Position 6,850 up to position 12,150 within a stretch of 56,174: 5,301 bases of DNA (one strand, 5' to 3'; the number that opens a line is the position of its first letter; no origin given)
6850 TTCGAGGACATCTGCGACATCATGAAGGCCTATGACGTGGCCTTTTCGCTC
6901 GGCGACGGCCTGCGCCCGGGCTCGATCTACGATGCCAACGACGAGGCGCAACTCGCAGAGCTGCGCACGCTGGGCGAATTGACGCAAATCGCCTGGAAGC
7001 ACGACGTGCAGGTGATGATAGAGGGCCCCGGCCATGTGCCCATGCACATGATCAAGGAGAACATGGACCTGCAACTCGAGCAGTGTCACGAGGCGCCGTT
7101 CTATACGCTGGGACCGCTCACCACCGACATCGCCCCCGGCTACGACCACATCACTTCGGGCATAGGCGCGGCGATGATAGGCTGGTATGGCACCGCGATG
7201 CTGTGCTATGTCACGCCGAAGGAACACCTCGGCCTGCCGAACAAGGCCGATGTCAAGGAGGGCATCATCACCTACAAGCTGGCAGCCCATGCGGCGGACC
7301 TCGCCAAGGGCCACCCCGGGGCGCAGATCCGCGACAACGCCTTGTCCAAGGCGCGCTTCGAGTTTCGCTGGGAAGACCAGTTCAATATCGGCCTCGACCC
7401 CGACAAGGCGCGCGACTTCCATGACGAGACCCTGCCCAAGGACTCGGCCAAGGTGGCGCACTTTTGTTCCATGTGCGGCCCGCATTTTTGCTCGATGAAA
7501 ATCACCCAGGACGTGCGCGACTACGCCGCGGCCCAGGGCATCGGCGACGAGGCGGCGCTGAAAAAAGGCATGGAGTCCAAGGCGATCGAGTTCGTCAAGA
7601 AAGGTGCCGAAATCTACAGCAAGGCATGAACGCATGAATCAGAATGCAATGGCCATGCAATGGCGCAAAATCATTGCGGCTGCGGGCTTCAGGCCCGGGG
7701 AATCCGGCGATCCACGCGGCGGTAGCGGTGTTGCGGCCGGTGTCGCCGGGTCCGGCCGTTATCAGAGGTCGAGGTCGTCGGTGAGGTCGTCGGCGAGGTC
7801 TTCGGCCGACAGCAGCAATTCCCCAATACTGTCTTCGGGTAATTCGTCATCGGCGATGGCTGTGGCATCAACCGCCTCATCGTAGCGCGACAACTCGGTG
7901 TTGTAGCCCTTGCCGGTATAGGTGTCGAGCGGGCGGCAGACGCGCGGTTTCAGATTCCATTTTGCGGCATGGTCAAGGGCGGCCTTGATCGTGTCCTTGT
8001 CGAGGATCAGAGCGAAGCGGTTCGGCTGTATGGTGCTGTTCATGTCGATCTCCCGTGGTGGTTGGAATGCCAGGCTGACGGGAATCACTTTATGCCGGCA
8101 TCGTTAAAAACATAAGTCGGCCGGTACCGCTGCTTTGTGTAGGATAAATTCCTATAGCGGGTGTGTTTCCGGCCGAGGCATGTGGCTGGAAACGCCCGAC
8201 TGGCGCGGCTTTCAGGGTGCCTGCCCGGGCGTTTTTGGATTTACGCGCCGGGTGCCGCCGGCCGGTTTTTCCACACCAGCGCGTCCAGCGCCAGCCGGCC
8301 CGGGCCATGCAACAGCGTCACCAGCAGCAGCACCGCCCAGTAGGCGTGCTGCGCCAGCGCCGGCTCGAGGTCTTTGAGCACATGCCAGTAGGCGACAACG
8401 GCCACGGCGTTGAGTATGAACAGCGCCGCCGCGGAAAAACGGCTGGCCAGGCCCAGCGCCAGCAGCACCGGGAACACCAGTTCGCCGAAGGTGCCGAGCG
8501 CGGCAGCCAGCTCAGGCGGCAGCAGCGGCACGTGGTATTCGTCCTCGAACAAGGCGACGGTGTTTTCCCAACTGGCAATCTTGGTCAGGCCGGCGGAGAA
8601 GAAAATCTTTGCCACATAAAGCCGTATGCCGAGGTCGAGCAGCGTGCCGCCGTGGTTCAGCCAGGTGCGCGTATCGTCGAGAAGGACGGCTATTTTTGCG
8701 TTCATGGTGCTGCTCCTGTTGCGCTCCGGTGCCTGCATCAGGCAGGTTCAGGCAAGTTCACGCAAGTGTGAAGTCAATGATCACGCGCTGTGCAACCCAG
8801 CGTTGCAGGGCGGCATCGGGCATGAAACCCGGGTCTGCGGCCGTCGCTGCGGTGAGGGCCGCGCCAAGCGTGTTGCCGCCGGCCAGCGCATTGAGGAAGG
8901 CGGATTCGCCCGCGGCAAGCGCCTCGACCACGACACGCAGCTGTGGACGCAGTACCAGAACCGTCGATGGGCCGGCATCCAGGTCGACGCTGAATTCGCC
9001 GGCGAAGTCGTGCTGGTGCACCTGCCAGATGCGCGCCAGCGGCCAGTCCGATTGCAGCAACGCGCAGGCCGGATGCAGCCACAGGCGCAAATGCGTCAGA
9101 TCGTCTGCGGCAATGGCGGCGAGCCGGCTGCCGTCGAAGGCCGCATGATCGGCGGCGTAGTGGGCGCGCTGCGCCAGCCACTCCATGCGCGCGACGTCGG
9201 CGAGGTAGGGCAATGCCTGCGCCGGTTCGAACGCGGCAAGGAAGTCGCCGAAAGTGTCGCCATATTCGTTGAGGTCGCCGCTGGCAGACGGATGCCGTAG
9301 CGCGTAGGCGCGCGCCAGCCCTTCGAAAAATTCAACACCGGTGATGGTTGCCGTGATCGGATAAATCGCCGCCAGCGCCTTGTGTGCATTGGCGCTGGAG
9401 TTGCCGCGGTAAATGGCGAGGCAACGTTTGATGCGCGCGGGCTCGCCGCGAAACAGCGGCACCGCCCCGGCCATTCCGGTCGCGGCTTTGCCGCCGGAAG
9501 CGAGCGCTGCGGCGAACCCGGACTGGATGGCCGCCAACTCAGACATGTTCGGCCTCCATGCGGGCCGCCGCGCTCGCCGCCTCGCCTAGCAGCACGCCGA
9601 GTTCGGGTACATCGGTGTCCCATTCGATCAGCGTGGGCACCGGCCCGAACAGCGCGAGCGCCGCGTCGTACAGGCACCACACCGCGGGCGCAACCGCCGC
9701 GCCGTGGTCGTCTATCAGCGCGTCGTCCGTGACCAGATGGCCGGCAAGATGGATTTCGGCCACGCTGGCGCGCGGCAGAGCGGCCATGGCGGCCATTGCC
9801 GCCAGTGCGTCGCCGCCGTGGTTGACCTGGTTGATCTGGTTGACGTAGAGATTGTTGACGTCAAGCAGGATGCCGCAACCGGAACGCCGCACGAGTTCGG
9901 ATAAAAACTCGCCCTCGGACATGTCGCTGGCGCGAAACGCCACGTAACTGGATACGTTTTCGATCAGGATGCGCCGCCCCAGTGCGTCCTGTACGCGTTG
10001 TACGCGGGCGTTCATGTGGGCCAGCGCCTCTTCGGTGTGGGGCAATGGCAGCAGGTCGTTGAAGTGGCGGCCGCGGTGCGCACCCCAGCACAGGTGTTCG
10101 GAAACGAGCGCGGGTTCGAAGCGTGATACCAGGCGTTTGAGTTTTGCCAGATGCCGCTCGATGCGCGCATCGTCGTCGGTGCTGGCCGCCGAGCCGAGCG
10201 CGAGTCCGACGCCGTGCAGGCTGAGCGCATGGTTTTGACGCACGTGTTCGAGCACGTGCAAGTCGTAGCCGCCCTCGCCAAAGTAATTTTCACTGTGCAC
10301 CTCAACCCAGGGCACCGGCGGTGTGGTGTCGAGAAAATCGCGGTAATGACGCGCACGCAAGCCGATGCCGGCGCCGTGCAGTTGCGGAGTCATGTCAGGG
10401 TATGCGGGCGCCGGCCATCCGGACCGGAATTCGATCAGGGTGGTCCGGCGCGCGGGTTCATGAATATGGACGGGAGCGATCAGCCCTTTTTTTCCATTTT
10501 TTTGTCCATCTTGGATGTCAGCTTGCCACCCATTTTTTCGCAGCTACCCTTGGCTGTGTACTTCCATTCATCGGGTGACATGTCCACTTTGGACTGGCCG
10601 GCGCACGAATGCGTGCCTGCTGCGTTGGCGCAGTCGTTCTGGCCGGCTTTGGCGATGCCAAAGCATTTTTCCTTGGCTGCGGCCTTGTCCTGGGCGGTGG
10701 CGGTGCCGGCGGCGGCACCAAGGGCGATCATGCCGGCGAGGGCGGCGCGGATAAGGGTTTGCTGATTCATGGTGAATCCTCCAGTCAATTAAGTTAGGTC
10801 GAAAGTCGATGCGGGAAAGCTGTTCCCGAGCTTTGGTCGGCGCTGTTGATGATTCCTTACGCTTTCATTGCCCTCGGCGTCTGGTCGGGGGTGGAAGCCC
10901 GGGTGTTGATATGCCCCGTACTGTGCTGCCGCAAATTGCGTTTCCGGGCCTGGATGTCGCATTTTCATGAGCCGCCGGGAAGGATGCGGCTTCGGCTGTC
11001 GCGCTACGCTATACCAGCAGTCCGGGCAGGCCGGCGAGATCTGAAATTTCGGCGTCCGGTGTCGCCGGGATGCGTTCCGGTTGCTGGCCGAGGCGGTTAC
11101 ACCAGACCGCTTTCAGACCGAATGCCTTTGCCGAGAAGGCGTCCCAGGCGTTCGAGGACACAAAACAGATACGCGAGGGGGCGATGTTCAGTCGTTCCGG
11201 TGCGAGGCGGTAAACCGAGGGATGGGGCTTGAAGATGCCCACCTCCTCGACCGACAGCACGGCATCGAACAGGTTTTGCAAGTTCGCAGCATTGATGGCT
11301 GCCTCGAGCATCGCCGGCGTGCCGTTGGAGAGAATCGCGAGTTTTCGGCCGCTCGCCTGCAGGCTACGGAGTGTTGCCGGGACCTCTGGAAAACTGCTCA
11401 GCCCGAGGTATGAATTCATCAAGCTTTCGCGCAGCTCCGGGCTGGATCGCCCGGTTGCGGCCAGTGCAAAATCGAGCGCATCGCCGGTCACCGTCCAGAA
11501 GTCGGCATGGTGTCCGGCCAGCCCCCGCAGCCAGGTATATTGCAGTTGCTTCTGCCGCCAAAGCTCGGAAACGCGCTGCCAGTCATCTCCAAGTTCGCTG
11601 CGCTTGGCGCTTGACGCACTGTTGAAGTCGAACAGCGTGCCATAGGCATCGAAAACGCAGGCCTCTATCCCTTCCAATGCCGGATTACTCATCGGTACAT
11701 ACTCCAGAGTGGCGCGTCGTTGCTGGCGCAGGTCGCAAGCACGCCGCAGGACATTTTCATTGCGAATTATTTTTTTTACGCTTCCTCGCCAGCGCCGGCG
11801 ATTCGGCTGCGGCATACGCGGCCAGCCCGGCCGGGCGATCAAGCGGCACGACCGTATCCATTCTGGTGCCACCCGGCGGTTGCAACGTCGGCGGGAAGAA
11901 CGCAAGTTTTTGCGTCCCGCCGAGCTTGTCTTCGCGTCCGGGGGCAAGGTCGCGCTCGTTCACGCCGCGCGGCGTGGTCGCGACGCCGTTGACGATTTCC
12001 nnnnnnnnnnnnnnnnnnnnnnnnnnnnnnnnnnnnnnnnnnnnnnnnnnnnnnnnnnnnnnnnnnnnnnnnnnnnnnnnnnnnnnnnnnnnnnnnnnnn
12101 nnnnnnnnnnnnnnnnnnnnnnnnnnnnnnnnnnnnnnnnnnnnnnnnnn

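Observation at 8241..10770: Four-gene MNIO RiPP operon: DUF2282 precursor, DUF692 oxidase, DUF2063 partner, DoxX (bufferin/gig type)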

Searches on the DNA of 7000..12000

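Call 43: search_rna_families(source=window, start=7000, end=12000, threshold=evalue, max_evalue=1)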
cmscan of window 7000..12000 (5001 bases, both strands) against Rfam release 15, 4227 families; matches with E-value up to 1: 2.
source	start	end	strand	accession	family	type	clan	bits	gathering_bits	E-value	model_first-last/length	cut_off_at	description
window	10511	10671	+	RF02883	BcKCsr2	Gene; sRNA;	-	18.4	40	0.69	1-129/129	no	Burkholderia sRNA 2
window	9691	9786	+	RF00223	IRES_Bip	Cis-reg; IRES;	-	16.1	40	0.095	1-263/263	no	bip internal ribosome entry site (IRES)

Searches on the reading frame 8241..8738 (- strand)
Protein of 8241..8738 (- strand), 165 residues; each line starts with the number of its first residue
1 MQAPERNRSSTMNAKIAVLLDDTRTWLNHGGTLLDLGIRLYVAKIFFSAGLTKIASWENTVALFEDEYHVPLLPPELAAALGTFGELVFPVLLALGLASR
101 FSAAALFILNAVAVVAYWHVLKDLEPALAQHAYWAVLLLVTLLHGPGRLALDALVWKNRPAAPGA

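Call 3: search_protein_families(library=pfam, proteins=[window:8241-8738:-], max_evalue=0.01)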
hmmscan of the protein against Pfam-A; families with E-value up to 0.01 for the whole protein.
window:8241-8738:- (165 aa): 4 families
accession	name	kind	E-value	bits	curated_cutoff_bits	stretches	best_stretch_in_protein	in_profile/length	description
PF07681.17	DoxX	-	1.1e-16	61.6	23.6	1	35-116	2-82/85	DoxX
PF04173.18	DoxD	-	0.00035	21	22.7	1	79-157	66-146/167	TQO small subunit DoxD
PF07291.16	MauE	-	0.0015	19.2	27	1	35-121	5-91/128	Methylamine utilisation protein MauE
PF10856.13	DUF2678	-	0.0033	17.8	27.8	1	86-142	49-105/118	Protein of unknown function (DUF2678)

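Call 4: search_protein_families(library=ncbifam, proteins=[window:8241-8738:-], max_evalue=0.01)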
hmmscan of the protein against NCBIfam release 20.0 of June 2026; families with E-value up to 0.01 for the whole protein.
window:8241-8738:- (165 aa): 1 family
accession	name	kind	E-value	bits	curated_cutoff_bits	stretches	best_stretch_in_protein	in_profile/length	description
NF050144.1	matur_HvfX_fam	equivalog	1.2e-16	61.3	80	1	34-116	3-86/165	HvfX family Cu-binding RiPP maturation protein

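Call 46: search_solved_structures(query=window:8241-8705:-, max_evalue=1)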
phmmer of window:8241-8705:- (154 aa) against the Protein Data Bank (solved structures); distinct sequences matched with E-value up to 1: 0.

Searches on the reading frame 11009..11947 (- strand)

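Call 3: search_protein_families(library=pfam, proteins=[window:11009-11947:-], max_evalue=0.01)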
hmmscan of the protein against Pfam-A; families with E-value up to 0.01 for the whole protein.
window:11009-11947:- (312 aa): 4 families
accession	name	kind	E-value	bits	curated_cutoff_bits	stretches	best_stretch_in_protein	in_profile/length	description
PF00702.32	Hydrolase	-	4.6e-23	83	26.4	1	94-277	1-191/191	haloacid dehalogenase-like hydrolase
PF13419.12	HAD_2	-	4.4e-15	56.7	23.8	1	183-282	78-177/178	Haloacid dehalogenase-like hydrolase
PF07398.16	MDMPI_C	-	0.00023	22.3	29.5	1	146-172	53-76/90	MDMPI C-terminal domain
PF13242.12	Hydrolase_like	-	0.0025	18.1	22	1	240-292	4-57/75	HAD-hyrolase-like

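Call 4: search_protein_families(library=ncbifam, proteins=[window:11009-11947:-], max_evalue=0.01)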
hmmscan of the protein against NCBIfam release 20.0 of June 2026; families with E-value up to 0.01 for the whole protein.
window:11009-11947:- (312 aa): 32 families (the best 25 are shown)
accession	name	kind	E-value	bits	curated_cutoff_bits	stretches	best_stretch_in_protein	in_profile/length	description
TIGR01428.1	HAD_type_II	equivalog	6e-62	209.2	125.4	1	94-289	1-196/197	haloacid dehalogenase type II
TIGR01493.1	HAD-SF-IA-v2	subfamily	5.2e-28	98.3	39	1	97-275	2-160/161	HAD-IA family hydrolase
TIGR02253.1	CTE7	subfamily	1e-19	71.2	169.75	1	181-306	91-219/221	TIGR02253 family HAD-type hydrolase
TIGR01449.2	PGP_bact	equivalog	4.6e-14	52.5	180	1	184-283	85-184/213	phosphoglycolate phosphatase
TIGR02254.1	YjjG_YfnB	equivalog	3.6e-12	46.2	159.9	1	193-305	106-217/223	YjjG family noncanonical pyrimidine nucleotidase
NF053830.1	RUBPPhHalo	equivalog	2.6e-11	43.6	330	1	169-307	87-230/234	ribulose-1,5-bisphosphate 5-phosphatase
TIGR02252.1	DREG-2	subfamily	3.8e-11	43.1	155.2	1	186-282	107-203/203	HAD hydrolase, REG-2-like, family IA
TIGR02247.1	HAD-1A3-hyp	subfamily_domain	5e-11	42.7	125.4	1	182-283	92-195/211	epoxide hydrolase N-terminal domain-like phosphatase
TIGR01454.1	AHBA_synth_RP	hypoth_equivalog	9.7e-11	41.7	246.65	1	183-299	74-191/205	AHBA synthesis associated protein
NF006976.0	PRK09449.1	equivalog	1.4e-10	41.1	183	1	186-310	97-221/225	pyrimidine 5'-nucleotidase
NF009695.0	PRK13222.1-2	equivalog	1.8e-10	40.7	225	1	185-281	95-191/226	phosphoglycolate phosphatase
NF009694.0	PRK13222.1-1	equivalog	2.2e-10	40.3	415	1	184-281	111-208/252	phosphoglycolate phosphatase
NF009804.0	PRK13288.1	equivalog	8.6e-10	38.4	218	1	185-280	83-178/215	pyrophosphatase PpaX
NF008087.0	PRK10826.1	equivalog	5e-09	36.1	191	1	187-283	95-191/222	hexitol phosphatase HxpB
NF009697.0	PRK13222.1-4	equivalog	2.7e-08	33.4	327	1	182-281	92-191/232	phosphoglycolate phosphatase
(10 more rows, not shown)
